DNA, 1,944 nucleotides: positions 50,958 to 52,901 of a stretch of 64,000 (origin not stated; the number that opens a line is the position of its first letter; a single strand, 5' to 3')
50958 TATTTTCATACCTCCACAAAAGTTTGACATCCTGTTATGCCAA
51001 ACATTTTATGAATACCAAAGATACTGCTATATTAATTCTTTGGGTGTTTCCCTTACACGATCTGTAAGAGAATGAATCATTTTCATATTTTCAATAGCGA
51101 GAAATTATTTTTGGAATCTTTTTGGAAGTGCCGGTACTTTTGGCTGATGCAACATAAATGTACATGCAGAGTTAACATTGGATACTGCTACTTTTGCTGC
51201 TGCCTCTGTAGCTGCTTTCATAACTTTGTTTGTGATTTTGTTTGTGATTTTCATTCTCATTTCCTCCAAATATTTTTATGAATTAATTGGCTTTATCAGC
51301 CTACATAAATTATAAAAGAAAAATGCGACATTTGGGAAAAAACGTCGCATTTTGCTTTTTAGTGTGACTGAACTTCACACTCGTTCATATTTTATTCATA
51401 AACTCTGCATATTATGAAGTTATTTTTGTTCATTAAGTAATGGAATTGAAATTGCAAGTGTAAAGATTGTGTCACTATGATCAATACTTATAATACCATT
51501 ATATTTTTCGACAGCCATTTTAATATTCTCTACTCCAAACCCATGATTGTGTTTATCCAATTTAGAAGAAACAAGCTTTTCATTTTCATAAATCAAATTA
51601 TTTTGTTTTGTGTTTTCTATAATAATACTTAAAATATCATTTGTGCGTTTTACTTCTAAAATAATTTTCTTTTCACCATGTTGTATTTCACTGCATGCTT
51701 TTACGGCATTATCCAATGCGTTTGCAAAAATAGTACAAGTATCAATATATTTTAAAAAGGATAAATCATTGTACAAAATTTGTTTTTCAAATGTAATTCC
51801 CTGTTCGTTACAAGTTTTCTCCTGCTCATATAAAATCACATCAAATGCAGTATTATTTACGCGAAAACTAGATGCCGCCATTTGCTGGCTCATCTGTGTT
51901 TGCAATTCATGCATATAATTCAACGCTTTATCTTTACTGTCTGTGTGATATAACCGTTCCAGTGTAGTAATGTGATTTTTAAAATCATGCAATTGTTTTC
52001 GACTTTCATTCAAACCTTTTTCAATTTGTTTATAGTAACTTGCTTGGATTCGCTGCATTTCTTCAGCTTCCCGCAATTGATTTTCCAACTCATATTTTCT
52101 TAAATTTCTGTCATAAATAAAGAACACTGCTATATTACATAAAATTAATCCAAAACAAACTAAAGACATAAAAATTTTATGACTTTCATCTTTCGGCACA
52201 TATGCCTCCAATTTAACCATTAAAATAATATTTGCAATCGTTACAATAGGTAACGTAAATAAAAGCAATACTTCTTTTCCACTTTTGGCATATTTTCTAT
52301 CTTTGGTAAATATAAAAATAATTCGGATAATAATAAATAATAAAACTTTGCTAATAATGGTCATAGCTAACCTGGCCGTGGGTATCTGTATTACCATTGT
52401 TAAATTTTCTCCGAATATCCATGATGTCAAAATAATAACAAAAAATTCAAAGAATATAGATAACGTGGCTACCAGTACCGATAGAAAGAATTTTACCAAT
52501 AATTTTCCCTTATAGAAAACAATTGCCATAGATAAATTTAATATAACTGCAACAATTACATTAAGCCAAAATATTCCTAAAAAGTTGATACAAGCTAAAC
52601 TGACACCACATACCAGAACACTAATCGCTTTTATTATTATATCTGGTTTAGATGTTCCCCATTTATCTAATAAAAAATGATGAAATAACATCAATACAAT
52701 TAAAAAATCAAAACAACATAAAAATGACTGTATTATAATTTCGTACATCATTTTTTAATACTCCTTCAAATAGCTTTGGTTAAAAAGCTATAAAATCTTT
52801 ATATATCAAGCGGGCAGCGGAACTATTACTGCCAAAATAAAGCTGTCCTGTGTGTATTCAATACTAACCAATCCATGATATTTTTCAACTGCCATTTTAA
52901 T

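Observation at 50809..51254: Two unannotated 49-codon AgrD-like ORFs; the second has the ring cysteine replaced and a cysteine five residues downstream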

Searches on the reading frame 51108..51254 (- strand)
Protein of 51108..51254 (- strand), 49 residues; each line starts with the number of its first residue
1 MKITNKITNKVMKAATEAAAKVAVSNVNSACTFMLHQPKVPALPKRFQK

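Call 3: search_protein_families(library=pfam, max_evalue=1, proteins=[window:51108-51254:-])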
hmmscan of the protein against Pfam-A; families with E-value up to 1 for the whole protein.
seq(49 aa): 0 families

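Call 4: search_protein_families(library=ncbifam, max_evalue=1, proteins=[window:51108-51254:-])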
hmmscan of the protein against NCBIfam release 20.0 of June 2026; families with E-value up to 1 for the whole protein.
seq(49 aa): 1 family
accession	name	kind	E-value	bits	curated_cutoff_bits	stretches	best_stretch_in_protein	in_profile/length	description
TIGR04223.1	quorum_AgrD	subfamily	2.3e-10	40.4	19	1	9-41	1-33/38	AgrD family cyclic lactone autoinducer peptide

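Call 6: find_homologous_proteins(query=window:51108-51254:-, max_evalue=10)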
Query seq(49 aa) (49 aa): 17 proteins with E <= 10 among 19 candidates.
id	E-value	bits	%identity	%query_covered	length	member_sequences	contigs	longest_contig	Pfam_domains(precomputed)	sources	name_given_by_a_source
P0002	1.8e-22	94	98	100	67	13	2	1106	-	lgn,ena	-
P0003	5.1e-22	92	96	100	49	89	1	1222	-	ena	-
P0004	6.3e-22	92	96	100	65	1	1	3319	-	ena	-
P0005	2.4e-21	90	92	100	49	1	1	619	-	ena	-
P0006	6.3e-21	89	96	100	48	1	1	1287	-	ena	-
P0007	7.2e-20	86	90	100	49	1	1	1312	-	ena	-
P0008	1.0e-19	85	88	100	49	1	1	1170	-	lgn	-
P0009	1.3e-19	85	98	92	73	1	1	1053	-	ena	-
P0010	8.3e-19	82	88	100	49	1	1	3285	-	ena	-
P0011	1.8e-18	81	55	100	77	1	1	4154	-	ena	-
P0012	2.0e-18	81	96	92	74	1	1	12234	-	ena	-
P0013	1.7e-16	75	89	92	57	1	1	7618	-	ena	-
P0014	1.8e-15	72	73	100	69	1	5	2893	-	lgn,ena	-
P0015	7.4e-14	67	100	53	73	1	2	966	-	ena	-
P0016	9.5e-13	64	78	100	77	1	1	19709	-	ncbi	-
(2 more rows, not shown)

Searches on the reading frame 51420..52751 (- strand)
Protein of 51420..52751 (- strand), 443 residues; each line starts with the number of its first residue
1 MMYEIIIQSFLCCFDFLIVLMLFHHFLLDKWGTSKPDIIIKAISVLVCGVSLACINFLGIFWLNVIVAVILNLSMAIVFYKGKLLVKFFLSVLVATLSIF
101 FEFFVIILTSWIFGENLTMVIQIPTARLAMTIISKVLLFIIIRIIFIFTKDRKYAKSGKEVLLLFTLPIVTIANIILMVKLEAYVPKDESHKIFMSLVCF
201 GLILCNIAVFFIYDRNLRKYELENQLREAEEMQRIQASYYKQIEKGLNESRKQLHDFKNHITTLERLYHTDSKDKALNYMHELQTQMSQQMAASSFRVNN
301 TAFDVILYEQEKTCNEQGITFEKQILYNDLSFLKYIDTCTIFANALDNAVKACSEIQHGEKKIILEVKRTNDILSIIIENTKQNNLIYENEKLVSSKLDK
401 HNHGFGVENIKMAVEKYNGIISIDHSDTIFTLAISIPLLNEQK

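Call 3: search_protein_families(library=pfam, max_evalue=1, proteins=[window:51420-52751:-])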
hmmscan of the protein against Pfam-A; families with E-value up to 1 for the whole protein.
window:51420-52751:- (443 aa): 7 families
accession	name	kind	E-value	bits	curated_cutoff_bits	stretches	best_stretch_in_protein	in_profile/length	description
PF14501.12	HATPase_c_5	-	9.8e-24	83.7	22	1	334-437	2-102/102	GHKL domain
PF14689.11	SPOB_a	-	3.6e-05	23.7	28.1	1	239-291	8-57/62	Sensor_kinase_SpoOB-type, alpha-helical domain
PF02518.31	HATPase_c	-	0.0001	23.1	26.4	1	340-433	8-106/111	Histidine kinase-, DNA gyrase B-, and HSP90-like ATPase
PF25526.1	LIP-1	-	0.0077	16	34.1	1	217-293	31-105/250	Liprin-alpha-like coiled coil domain 2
PF22888.1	FIMAH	-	0.67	11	24.8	1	255-291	23-59/81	FIMAH domain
PF02601.20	Exonuc_VII_L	-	0.72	9.7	35.9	1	229-304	146-220/315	Exonuclease VII, large subunit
PF06133.16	Com_YlbF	-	0.77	10.7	23.9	0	220-311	6-97/105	Control of competence regulator ComK, YlbF/YmcA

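Call 4: search_protein_families(library=ncbifam, max_evalue=1, proteins=[window:51420-52751:-])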
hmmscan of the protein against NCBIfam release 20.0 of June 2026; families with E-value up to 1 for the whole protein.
window:51420-52751:- (443 aa): 2 families
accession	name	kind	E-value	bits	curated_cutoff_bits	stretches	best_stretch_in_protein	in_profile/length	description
NF008298.1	PRK11086.1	subfamily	9.4e-08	30.9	520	1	248-438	331-525/529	DcuS/MalK family sensor histidine kinase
NF046015.1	HisKinAgrCStaph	equivalog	6e-06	25.7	500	1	64-414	44-393/414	quorum-sensing sensor histidine kinase AgrC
